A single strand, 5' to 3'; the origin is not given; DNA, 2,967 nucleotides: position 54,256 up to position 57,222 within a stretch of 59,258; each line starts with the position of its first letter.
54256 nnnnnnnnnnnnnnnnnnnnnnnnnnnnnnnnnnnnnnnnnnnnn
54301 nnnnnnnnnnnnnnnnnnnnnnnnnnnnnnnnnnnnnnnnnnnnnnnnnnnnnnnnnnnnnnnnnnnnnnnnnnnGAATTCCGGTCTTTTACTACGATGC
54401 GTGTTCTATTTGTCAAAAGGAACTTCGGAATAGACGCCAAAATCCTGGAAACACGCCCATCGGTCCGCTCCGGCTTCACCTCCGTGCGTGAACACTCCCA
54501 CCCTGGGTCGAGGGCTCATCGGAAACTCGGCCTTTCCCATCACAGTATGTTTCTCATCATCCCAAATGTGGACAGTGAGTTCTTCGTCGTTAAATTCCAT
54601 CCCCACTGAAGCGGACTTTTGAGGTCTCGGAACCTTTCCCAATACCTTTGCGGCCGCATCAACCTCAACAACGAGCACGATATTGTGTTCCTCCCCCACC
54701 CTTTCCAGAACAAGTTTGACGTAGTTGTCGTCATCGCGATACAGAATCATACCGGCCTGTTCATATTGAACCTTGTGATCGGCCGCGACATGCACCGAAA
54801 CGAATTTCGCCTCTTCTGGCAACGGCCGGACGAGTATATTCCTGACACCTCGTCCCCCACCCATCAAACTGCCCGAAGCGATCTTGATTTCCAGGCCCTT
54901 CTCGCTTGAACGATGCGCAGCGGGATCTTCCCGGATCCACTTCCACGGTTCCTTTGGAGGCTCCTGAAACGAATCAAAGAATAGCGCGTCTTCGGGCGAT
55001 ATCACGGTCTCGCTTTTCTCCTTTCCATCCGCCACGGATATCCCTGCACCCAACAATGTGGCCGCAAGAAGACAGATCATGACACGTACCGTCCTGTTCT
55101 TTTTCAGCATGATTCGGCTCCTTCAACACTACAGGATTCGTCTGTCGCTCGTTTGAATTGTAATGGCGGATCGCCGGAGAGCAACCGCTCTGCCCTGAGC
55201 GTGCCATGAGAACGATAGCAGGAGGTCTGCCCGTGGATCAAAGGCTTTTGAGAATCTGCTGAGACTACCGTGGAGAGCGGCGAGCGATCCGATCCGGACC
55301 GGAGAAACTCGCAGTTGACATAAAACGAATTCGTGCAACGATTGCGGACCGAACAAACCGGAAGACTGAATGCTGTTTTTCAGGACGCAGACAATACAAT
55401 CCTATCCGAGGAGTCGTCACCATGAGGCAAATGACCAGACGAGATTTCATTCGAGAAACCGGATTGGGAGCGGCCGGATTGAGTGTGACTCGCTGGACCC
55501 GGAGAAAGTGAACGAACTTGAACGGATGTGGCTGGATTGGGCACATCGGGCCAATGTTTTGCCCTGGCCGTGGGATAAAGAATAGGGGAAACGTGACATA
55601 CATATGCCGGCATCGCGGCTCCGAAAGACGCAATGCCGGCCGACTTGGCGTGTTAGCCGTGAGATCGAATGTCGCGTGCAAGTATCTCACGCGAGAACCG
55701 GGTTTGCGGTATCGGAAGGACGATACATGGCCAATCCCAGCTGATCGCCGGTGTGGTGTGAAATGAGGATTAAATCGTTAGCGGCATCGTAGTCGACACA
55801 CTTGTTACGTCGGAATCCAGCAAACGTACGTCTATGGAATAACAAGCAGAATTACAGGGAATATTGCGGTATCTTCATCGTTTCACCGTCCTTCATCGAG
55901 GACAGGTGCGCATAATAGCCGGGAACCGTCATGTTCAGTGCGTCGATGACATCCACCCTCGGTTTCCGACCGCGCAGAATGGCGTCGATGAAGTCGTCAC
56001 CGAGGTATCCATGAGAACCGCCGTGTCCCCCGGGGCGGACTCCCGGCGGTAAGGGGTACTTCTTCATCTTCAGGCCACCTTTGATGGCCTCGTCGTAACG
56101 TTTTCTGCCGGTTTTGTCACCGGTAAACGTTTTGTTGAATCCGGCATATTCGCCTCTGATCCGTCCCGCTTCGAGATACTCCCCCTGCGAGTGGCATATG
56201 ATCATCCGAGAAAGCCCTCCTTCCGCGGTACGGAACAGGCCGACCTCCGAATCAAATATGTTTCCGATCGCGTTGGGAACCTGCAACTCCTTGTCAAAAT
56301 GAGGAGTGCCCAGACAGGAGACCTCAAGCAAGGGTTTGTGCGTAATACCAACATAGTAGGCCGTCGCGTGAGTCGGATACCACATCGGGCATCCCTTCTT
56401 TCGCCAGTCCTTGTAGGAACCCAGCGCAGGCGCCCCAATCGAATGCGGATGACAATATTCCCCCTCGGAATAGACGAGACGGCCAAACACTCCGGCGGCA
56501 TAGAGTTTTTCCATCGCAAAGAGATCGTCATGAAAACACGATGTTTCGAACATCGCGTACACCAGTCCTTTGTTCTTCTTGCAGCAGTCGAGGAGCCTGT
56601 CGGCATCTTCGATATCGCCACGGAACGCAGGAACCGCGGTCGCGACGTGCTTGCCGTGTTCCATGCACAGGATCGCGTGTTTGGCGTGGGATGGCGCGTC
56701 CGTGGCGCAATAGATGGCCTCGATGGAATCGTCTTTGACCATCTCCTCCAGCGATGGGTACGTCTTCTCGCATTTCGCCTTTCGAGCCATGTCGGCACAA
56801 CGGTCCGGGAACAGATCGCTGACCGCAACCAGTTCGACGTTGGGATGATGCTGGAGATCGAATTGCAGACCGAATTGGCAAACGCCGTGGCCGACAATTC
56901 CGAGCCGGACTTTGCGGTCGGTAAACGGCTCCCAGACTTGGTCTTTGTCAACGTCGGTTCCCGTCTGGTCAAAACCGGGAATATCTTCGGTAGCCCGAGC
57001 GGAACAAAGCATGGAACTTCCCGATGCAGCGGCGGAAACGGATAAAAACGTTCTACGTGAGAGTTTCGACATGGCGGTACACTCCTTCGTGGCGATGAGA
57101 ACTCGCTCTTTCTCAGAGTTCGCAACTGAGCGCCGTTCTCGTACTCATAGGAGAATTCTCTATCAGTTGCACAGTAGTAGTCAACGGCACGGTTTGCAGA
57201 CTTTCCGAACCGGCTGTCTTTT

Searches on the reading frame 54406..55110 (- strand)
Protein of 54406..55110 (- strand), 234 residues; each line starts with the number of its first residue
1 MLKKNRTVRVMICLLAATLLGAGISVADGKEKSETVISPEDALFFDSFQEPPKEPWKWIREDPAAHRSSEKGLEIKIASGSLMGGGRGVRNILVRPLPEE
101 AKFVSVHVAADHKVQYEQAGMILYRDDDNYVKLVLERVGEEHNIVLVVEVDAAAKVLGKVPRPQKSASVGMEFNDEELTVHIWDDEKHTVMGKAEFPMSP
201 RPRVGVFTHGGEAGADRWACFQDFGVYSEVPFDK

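Call 33: search_protein_families(library=pfam, proteins=[window:54406-55110:-], max_evalue=0.00001)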
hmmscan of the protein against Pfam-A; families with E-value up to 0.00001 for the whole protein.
window:54406-55110:- (234 aa): 2 families
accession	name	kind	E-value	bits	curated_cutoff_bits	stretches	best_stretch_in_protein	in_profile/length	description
PF07081.18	DUF1349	-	9.6e-11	42.1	32.4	1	92-208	41-159/179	Protein of unknown function (DUF1349)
PF17851.8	GH43_C2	-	3.6e-07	30.5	22.7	1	47-189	3-155/203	Beta xylosidase C-terminal Concanavalin A-like domain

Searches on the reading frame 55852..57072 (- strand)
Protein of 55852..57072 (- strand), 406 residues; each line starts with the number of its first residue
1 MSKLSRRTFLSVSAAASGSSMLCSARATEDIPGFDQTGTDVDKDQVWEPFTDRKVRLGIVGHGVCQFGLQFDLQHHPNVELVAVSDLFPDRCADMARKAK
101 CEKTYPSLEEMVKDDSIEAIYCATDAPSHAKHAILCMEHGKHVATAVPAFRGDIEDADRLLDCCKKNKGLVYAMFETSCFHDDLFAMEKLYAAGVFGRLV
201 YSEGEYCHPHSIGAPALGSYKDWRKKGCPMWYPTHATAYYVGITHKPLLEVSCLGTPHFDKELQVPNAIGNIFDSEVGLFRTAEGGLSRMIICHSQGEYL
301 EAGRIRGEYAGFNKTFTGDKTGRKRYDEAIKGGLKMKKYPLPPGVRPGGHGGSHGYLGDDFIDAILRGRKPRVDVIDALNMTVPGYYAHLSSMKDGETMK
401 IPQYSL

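Call 33: search_protein_families(library=pfam, proteins=[window:55852-57072:-], max_evalue=0.00001)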
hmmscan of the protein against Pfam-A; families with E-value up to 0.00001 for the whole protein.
window:55852-57072:- (406 aa): 1 family
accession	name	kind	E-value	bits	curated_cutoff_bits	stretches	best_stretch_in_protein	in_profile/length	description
PF01408.29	GFO_IDH_MocA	-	1.2e-13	52.2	24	1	56-172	2-117/120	Oxidoreductase family, NAD-binding Rossmann fold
